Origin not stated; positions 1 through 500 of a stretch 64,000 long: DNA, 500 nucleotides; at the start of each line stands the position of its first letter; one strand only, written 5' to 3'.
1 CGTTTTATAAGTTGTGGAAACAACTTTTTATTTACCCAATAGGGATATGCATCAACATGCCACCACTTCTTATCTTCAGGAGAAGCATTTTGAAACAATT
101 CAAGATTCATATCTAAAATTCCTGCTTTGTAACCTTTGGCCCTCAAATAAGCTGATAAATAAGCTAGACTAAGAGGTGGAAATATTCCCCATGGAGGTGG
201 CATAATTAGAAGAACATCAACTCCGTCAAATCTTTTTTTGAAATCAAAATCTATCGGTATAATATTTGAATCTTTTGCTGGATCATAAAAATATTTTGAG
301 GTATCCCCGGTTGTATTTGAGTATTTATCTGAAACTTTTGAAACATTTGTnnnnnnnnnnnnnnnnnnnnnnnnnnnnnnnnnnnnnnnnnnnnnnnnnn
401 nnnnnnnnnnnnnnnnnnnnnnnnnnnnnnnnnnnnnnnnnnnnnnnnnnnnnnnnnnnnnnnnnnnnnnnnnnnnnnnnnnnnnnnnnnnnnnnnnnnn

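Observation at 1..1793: Tandem fusion of two cobalamin-binding radical SAM modules in one ORF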

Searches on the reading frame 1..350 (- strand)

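Call 7: search_protein_families(library=pfam, proteins=[window:1-350:-], max_evalue=10)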
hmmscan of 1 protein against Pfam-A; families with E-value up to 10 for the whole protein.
window:1-350:- (116 aa): 1 family
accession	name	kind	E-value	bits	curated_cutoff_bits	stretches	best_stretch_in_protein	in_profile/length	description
PF02310.24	B12-binding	-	0.014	15.7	32.1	1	56-84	11-39/121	B12 binding domain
